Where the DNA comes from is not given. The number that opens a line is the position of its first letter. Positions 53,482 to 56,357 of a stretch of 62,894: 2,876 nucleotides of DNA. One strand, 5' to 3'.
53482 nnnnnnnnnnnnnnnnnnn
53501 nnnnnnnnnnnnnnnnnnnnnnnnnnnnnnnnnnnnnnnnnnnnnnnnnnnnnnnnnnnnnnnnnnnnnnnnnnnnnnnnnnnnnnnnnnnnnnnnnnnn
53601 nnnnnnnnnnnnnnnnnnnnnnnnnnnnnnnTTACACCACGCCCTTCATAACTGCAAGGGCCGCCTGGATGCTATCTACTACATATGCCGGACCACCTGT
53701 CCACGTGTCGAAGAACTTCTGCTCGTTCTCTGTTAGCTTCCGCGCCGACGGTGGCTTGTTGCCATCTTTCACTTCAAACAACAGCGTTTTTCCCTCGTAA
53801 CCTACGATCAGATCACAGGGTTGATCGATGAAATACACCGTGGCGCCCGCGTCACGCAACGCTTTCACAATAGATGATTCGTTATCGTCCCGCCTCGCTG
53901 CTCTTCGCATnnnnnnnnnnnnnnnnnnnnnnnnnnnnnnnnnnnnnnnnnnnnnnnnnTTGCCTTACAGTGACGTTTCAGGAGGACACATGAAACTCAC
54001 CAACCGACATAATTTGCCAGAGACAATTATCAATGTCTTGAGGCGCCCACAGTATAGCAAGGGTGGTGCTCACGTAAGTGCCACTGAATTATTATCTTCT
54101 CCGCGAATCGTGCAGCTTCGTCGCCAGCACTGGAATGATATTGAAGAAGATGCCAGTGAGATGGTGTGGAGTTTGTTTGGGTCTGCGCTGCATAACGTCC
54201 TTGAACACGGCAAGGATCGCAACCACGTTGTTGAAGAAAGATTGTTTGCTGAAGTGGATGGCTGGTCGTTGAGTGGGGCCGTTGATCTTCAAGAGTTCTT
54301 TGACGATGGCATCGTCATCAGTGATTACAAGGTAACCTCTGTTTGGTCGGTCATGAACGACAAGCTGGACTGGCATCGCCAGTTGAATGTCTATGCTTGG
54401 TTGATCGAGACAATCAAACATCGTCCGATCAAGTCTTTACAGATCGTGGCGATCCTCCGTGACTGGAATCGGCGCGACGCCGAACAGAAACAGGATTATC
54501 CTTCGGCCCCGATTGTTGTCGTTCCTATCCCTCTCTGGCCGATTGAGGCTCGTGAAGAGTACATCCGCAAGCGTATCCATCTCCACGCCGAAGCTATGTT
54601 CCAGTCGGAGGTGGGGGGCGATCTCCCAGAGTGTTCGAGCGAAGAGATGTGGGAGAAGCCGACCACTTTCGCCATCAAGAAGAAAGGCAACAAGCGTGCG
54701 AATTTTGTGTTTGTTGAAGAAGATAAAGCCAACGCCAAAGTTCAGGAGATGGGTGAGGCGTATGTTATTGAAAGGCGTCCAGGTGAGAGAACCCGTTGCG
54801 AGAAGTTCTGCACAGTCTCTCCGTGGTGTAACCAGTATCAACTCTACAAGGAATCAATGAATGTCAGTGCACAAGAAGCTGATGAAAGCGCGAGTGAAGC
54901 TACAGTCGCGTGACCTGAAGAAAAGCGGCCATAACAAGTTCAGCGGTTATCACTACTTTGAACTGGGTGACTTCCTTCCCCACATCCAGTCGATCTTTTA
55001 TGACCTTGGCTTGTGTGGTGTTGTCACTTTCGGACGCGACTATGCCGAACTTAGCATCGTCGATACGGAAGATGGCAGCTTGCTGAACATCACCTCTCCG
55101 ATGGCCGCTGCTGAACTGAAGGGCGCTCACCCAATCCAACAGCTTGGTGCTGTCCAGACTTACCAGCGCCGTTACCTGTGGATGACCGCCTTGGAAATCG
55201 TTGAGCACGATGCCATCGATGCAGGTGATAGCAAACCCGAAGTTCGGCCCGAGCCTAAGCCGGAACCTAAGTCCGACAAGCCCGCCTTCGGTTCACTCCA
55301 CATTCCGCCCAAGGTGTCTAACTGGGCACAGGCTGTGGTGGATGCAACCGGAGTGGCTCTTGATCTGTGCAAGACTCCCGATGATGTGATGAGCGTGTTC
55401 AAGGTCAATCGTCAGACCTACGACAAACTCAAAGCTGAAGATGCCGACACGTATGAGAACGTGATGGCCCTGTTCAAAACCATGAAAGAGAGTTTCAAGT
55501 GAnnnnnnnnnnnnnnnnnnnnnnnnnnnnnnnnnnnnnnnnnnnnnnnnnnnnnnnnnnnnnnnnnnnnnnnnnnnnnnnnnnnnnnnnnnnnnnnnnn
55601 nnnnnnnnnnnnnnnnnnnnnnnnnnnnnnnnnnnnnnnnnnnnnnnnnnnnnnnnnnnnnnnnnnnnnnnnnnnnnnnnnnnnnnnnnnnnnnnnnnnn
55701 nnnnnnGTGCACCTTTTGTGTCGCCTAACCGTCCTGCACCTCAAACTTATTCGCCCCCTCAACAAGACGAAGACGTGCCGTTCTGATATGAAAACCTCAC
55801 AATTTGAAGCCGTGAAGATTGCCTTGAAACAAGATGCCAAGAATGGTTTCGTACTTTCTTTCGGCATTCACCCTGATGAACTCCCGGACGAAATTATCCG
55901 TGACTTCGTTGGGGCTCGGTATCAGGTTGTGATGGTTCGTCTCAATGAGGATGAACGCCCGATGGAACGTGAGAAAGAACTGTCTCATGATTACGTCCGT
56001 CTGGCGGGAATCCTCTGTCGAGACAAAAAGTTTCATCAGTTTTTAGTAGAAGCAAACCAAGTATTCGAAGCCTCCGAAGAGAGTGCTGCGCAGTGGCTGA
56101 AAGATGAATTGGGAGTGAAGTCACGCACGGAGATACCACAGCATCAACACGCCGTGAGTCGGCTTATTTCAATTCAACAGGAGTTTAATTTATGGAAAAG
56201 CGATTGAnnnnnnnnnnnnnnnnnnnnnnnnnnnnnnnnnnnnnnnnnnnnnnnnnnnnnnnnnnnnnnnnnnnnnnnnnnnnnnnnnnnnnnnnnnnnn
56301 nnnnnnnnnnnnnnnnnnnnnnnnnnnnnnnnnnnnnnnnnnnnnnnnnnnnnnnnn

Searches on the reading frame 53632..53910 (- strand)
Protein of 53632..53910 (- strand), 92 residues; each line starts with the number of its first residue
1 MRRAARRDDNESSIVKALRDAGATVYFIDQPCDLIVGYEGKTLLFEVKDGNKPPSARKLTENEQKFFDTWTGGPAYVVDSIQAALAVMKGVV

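Call 125: search_protein_families(library=phrogs, proteins=[window:53632-53910:-], max_evalue=0.00001)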
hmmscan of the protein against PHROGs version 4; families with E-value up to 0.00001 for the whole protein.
window:53632-53910:- (92 aa): 1 family
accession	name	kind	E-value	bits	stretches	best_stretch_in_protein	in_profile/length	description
phrog_93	-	DNA, RNA and nucleotide metabolism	1.9e-07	31.1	1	9-90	356-440/613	endonuclease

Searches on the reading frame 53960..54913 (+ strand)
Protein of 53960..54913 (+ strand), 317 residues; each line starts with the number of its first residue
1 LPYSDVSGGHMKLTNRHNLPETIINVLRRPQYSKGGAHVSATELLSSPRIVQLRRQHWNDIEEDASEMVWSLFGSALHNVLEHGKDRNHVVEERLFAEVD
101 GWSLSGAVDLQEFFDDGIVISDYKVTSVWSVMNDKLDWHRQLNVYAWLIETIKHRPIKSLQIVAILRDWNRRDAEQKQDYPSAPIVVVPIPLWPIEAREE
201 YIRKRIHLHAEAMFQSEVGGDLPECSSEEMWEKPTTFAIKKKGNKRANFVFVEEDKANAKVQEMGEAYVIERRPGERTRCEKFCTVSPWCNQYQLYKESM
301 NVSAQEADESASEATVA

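Call 125: search_protein_families(library=phrogs, proteins=[window:53960-54913:+], max_evalue=0.00001)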
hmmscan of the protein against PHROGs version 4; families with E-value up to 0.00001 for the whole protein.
window:53960-54913:+ (317 aa): 2 families
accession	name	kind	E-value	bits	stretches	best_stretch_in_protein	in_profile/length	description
phrog_2139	-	DNA, RNA and nucleotide metabolism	8.8e-52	177.2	2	90-299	120-325/330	exonuclease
phrog_1706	-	DNA, RNA and nucleotide metabolism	9.4e-06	26.3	0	30-158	41-177/293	CRISPR/Cas system associated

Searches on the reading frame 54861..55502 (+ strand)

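Call 125: search_protein_families(library=phrogs, proteins=[window:54861-55502:+], max_evalue=0.00001)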
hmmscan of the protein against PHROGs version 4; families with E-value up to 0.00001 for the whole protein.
window:54861-55502:+ (213 aa): 2 families
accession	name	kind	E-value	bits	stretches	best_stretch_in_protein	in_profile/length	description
phrog_155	-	DNA, RNA and nucleotide metabolism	3.9e-25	90.1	1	1-213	66-272/308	Erf-like ssDNA annealing protein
phrog_2324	-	DNA, RNA and nucleotide metabolism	2.9e-09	37.8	1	4-125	12-131/193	Erf-like ssDNA annealing protein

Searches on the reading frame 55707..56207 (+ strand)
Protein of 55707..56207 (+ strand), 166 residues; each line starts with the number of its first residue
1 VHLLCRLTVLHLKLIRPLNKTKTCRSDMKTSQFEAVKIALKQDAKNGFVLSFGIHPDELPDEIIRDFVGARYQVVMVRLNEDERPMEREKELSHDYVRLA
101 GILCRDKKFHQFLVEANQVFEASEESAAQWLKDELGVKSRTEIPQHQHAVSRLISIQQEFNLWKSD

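Call 125: search_protein_families(library=phrogs, proteins=[window:55707-56207:+], max_evalue=0.00001)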
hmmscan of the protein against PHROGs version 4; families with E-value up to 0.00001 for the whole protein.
window:55707-56207:+ (166 aa): 3 families
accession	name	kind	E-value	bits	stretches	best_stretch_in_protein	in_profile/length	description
phrog_5358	-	unknown function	1.7e-13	51.4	1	95-165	3-73/77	-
phrog_10379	-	unknown function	2.4e-12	48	1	76-165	83-175/177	-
phrog_19763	-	unknown function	1.6e-08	35.9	1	68-164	51-156/161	-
